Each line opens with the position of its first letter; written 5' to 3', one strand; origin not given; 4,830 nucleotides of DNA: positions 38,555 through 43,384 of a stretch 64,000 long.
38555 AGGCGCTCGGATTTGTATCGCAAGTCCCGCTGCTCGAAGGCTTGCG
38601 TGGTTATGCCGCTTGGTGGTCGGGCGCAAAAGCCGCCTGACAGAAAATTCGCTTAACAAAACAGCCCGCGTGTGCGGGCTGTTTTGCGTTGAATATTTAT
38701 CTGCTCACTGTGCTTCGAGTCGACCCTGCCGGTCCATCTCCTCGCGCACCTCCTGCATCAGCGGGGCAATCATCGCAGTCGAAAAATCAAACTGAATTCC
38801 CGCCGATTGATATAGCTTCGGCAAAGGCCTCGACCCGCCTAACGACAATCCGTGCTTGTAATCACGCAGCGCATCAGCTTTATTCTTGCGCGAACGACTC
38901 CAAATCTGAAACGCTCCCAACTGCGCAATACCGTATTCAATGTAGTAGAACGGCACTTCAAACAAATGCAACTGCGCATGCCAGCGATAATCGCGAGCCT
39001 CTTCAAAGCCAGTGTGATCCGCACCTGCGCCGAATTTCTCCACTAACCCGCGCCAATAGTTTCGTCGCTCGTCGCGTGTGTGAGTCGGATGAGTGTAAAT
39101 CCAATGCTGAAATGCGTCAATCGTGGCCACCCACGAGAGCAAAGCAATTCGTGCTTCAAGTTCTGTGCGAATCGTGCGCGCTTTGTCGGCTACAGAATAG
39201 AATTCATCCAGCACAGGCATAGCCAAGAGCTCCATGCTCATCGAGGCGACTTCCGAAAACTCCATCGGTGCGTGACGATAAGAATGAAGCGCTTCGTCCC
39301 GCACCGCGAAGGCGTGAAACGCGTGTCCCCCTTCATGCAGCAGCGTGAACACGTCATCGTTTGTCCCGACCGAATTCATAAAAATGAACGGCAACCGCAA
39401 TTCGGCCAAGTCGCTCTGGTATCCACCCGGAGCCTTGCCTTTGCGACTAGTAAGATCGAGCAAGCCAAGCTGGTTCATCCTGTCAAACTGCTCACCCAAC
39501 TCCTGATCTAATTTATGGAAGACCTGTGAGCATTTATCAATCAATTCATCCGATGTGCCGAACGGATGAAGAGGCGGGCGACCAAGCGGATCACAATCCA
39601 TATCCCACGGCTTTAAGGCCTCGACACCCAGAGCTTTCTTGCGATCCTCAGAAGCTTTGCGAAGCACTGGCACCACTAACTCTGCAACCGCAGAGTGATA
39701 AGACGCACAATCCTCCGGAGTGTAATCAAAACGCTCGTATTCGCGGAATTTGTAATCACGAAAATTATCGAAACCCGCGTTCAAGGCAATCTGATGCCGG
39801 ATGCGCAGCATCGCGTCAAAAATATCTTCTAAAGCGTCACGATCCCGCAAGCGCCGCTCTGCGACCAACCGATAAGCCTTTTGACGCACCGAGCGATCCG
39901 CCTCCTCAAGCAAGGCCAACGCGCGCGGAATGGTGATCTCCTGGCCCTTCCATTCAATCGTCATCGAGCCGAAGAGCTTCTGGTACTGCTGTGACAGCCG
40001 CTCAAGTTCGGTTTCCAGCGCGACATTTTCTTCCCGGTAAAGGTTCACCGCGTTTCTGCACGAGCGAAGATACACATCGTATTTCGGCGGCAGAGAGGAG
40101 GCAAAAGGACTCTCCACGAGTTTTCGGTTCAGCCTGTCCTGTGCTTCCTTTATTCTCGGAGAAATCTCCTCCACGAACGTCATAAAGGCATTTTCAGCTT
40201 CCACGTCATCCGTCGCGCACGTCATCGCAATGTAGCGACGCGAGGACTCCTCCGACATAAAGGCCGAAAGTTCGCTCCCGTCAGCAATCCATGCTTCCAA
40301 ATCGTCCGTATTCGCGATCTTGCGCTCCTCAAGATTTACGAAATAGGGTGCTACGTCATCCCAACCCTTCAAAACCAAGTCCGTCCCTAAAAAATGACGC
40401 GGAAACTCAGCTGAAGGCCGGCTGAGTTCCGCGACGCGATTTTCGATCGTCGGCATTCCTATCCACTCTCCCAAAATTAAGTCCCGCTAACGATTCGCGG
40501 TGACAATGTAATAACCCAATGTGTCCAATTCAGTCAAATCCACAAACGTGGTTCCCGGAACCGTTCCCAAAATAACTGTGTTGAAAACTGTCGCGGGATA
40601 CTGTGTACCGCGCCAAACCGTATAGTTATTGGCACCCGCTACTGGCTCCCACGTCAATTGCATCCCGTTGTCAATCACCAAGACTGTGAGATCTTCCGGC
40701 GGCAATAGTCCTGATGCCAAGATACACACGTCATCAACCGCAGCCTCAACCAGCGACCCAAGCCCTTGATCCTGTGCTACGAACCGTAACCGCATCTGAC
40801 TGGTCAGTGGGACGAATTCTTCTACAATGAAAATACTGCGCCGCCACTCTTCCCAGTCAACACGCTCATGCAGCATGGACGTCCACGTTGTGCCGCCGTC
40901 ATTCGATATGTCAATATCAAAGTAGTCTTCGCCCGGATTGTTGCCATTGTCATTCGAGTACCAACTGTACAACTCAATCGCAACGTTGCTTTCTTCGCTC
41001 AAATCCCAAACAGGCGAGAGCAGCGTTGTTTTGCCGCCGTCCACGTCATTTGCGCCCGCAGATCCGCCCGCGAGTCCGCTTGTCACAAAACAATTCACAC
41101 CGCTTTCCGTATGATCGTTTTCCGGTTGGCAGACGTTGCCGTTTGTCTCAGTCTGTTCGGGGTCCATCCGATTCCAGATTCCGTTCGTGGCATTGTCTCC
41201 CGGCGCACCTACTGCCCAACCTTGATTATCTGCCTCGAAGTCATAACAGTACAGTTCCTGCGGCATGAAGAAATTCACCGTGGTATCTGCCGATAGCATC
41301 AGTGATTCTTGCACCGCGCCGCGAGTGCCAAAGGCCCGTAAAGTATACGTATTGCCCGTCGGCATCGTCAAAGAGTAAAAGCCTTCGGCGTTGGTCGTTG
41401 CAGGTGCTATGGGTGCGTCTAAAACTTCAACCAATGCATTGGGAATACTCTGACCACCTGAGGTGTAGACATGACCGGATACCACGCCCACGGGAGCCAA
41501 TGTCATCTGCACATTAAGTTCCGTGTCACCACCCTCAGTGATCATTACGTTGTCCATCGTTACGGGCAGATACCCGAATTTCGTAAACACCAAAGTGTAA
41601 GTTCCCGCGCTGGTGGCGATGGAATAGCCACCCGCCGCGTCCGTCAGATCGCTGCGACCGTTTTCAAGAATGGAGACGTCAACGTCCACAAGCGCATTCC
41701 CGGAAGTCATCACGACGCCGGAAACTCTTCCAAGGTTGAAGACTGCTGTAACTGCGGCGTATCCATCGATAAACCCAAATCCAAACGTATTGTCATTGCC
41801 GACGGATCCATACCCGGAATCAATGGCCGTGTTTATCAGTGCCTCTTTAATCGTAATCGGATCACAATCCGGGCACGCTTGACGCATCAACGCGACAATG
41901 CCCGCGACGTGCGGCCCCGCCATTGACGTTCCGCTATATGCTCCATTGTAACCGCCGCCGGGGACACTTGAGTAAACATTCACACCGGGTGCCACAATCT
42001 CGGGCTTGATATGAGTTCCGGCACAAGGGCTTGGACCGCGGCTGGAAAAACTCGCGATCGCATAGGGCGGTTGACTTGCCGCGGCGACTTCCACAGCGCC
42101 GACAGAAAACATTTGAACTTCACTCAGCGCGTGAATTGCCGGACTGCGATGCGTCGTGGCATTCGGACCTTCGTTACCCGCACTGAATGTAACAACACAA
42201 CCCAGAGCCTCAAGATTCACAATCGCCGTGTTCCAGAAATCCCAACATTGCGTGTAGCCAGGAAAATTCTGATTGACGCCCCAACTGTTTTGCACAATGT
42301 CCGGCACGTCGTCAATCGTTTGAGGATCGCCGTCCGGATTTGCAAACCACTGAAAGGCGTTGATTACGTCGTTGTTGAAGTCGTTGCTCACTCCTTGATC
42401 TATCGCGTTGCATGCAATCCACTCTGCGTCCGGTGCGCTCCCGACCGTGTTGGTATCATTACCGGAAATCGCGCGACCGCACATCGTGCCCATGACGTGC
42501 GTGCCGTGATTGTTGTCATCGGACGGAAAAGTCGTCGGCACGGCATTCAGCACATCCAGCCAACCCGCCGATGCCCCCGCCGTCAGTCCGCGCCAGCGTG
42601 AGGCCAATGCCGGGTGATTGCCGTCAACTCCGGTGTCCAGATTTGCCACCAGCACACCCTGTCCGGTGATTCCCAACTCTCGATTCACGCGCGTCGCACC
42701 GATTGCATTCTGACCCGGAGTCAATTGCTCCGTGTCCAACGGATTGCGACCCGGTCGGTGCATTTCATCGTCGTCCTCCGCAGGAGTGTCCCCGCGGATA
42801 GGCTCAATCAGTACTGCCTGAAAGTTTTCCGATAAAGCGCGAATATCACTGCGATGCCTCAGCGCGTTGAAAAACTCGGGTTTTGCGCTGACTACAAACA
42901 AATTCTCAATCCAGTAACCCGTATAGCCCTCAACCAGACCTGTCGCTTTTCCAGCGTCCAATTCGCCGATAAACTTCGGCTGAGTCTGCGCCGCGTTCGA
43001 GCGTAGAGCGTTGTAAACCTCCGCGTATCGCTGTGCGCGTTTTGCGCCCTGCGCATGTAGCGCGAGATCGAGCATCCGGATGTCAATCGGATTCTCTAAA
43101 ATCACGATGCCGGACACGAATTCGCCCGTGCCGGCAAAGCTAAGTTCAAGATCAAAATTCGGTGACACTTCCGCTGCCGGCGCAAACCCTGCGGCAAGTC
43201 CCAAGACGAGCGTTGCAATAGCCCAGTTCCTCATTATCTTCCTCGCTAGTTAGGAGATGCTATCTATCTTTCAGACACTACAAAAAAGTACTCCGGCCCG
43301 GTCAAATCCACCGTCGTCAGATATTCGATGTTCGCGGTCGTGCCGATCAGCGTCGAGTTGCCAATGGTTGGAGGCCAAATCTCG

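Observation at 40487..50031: Recurrent C-terminal FN3-like module terminating unrelated secreted enzymes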

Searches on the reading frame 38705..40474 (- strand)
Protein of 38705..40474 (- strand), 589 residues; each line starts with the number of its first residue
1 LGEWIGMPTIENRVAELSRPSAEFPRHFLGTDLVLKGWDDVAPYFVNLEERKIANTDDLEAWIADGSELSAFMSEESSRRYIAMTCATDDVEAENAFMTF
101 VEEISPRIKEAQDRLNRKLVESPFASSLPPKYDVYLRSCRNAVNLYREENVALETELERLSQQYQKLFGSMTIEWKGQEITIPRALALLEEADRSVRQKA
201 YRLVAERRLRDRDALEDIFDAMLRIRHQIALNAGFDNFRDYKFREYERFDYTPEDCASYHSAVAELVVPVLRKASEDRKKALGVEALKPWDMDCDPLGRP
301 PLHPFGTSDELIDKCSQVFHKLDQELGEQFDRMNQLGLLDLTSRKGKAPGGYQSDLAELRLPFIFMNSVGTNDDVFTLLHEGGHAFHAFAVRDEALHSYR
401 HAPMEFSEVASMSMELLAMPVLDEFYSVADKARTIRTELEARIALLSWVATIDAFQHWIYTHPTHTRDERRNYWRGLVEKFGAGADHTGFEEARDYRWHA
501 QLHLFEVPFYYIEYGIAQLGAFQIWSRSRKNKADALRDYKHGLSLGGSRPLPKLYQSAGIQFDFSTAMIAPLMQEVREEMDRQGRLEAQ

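Call 81: search_protein_families(library=pfam, proteins=[window:38705-40474:-], max_evalue=0.001)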
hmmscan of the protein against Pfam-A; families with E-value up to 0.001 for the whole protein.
window:38705-40474:- (589 aa): 1 family
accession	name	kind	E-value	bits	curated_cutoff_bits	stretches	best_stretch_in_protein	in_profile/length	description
PF01432.26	Peptidase_M3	-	2.1e-45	156.3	27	1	188-570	2-453/457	Peptidase family M3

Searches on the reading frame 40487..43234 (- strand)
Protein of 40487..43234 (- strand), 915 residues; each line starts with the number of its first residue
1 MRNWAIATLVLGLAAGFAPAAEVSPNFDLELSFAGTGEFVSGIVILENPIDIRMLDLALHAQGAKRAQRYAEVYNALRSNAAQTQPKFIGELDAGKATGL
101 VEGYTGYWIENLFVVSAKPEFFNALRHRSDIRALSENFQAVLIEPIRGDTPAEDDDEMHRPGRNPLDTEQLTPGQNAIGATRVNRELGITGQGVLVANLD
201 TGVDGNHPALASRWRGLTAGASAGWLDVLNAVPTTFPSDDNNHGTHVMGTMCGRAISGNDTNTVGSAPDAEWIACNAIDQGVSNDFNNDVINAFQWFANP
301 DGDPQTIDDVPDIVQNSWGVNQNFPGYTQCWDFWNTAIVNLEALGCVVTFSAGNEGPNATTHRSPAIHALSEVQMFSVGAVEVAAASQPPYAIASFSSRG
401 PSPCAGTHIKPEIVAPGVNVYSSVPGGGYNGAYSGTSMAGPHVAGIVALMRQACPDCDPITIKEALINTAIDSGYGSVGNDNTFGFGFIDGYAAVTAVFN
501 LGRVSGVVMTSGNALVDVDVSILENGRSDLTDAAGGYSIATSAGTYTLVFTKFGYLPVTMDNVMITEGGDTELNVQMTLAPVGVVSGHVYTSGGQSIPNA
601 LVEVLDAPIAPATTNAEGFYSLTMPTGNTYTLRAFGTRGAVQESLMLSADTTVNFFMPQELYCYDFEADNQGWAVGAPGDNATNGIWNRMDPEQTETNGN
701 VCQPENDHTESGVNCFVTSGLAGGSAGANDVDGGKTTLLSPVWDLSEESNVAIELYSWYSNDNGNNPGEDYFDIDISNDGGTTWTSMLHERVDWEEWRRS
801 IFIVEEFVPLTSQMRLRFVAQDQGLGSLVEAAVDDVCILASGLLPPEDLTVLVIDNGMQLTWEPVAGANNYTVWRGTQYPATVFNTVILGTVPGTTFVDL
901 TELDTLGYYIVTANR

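Call 5: search_protein_families(library=pfam, proteins=[window:40487-43234:-], max_evalue=0.1)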
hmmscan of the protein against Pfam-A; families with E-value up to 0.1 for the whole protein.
window:40487-43234:- (915 aa): 4 families
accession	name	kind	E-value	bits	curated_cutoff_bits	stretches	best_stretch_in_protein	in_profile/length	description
PF00082.27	Peptidase_S8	-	8.8e-42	143.8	21.8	1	191-487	1-288/288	Subtilase family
PF13620.12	CarboxypepD_reg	-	6.6e-19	68.5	32.3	2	504-578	2-82/82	Carboxypeptidase regulatory-like domain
PF13715.12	CarbopepD_reg_2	-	4.5e-13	49.5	32.2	2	504-576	1-75/88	CarboxypepD_reg-like domain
PF15976.11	CooC_C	-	0.0036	17.8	29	0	579-632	13-63/93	CS1-pili formation C-terminal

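Call 21: search_protein_families(library=ncbifam, proteins=[window:40487-43234:-], max_evalue=0.1)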
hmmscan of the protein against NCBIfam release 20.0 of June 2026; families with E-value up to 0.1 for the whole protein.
window:40487-43234:- (915 aa): 8 families
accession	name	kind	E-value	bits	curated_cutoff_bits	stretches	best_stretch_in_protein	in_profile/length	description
TIGR03921.1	T7SS_mycosin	equivalog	7.4e-27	94.4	278.75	1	190-498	11-288/353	type VII secretion-associated serine protease mycosin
NF051851.1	AtpSerPepEprS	equivalog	2.9e-14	52.1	1700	1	187-490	62-358/988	autotransporter serine peptidase EprS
NF040809.1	germ_prot_CspBA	exception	1.3e-12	46.2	1250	1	395-452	420-474/1099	bifunctional germination protease/germinant receptor pseudoprotease CspBA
NF040553.1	SGO_0316_fam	subfamily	1.5e-12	46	1400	1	395-461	655-718/1486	SGO_0316/SGO_0317 family LPXTG-anchored serine peptidase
NF033595.1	denti_PrtP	equivalog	1.9e-09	36.7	300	1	413-514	414-520/606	dentilisin complex serine proteinase subunit PrtP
NF040808.2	CspC_non_triad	exception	6.6e-06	24.8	675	1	397-450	447-497/556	bile acid germinant receptor pseudoprotease CspC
TIGR03895.1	protease_PatA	subfamily_domain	3.7e-05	22.7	421.05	1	412-479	139-209/606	PatA/PatG family cyanobactin maturation protease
NF058648.1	ECF_sub_HI1622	equivalog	0.0027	17.7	100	1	584-645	26-91/180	NikL family nickel/cobalt ECF transporter subunit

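Call 40: find_related_loci(query=window:40487-43234:-, collection=genome_contigs, flank=6000)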
Query window:40487-43234:- (915 aa) in genome_contigs; peptide patterns used: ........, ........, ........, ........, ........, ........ (x = any residue, [..] = any of these).
14 stretches matched a pattern; 2 encode a relative of the query (tblastn E <= 1e-3); 2 distinct loci.
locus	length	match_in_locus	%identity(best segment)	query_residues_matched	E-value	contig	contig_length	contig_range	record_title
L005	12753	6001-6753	41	589-838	4e-45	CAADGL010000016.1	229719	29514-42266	uncultured planctomycete isolate PLA1.fa.gz genome assembly, contig: k127_240581, whole genome shotgun sequence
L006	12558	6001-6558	47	661-847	1e-41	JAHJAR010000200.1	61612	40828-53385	MAG: Planctomycetota bacterium isolate Modern_marine.mb.222 Modern_marine.mb.222_k141_1278726, whole genome shotgun sequ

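Call 41: find_homologous_proteins(query=window:40487-43234:-, max_evalue=0.00001)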
Query window:40487-43234:- (915 aa): 6583 proteins with E <= 0.00001 among 8000 candidates; the best 120 are listed.
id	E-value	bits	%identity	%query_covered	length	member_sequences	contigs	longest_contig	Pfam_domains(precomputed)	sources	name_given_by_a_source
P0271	0.0e+0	1463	69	100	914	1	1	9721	PF13715.13,PF13620.13,PF00082.28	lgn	-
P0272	0.0e+0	1451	69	100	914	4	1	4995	PF13715.13,PF13620.13,PF00082.28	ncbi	-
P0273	0.0e+0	1448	68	100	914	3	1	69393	PF13715.13,PF13620.13,PF00082.28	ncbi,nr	ncbi:MAG: S8 family serine peptidase [bacterium]|nr:S8 family serine peptidase [bacterium]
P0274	0.0e+0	1448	70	100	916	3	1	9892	PF13715.13,PF13620.13,PF00082.28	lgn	-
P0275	0.0e+0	1438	68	100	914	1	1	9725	PF13715.13,PF13620.13,PF00082.28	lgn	-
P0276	0.0e+0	1419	66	100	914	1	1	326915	PF13715.13,PF13620.13,PF00082.28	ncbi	-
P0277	0.0e+0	1383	64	100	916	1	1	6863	PF13715.13,PF13620.13,PF00082.28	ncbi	-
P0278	0.0e+0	1369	64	100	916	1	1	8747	PF13715.13,PF13620.13,PF00082.28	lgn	-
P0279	0.0e+0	1193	60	100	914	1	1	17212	PF13715.13,PF13620.13,PF00082.28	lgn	-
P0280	0.0e+0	1157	59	100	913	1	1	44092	PF13715.13,PF13620.13,PF00082.28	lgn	-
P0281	0.0e+0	1120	58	98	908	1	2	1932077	PF13715.13,PF13620.13,PF00082.28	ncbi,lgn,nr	ncbi:MAG: S8 family serine peptidase [Calditrichaeota bacterium]|nr:S8 family serine peptidase [Cald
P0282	0.0e+0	1099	68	80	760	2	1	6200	PF13715.13,PF13620.13,PF00082.28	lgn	-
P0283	0.0e+0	1037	54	99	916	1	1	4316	PF13715.13,PF13620.13,PF00082.28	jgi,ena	-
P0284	1.4e-288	978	59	80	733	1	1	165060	PF13715.13,PF15976.12,PF13620.13,PF00082.28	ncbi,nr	ncbi:MAG: S8 family serine peptidase [bacterium]|nr:S8 family serine peptidase [bacterium]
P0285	1.1e-282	959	53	72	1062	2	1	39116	PF13715.13,PF13620.13,PF00082.28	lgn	-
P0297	4.5e-211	722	56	71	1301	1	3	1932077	PF13715.13,PF13620.13,PF06119.20,PF00082.28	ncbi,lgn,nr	ncbi:MAG: S8 family serine peptidase [Calditrichaeota bacterium]|nr:S8 family serine peptidase [Cald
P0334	2.6e-189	650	57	61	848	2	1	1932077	PF13715.13,PF20773.6,PF13620.13,PF00082.28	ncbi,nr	ncbi:MAG: S8 family serine peptidase [Calditrichaeota bacterium]|nr:S8 family serine peptidase [Cald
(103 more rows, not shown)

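Call 46: find_encoding_contigs(protein=P0281, flank=10000, max_places=1)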
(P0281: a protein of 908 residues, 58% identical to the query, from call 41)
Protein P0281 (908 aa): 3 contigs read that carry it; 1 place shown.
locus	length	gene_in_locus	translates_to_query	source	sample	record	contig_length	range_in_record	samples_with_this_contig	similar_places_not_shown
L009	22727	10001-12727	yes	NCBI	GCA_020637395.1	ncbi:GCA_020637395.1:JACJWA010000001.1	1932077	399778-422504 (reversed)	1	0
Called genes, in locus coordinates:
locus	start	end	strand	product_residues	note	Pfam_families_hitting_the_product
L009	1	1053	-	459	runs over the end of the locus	PF18962:Por_Secre_tail, PF13860:FlgD_ig (weak)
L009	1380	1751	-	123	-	PF00072:Response_reg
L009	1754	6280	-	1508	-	PF01590:GAF, PF13185:GAF_2, PF00989:PAS, PF08447:PAS_3, PF00989:PAS, PF08448:PAS_4, PF00989:PAS, PF13426:PAS_9, +8 more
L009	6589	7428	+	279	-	PF00581:Rhodanese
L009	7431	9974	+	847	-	PF00246:Peptidase_M14, PF13620:CarboxypepD_reg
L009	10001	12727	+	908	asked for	PF00082:Peptidase_S8, PF13620:CarboxypepD_reg, PF13715:CarbopepD_reg_2 (faint), PF13620:CarboxypepD_reg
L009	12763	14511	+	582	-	PF01432:Peptidase_M3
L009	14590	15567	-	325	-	PF01370:Epimerase, PF16363:GDP_Man_Dehyd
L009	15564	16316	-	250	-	PF02348:CTP_transf_3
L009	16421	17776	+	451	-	PF05958:tRNA_U5-meth_tr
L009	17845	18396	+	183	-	PF13505:OMP_b-brl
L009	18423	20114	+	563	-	PF00501:AMP-binding, PF13193:AMP-binding_C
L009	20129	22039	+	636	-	PF02897:Peptidase_S9_N, PF26549:Tricorn_N (weak), PF26550:Tricorn_2nd (weak), PF08840:BAAT_C (faint), PF01738:DLH, PF02129:Peptidase_S15 (faint), PF20434:BD-FAE, PF00326:Peptidase_S9, +1 more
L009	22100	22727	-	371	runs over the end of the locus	PF00756:Esterase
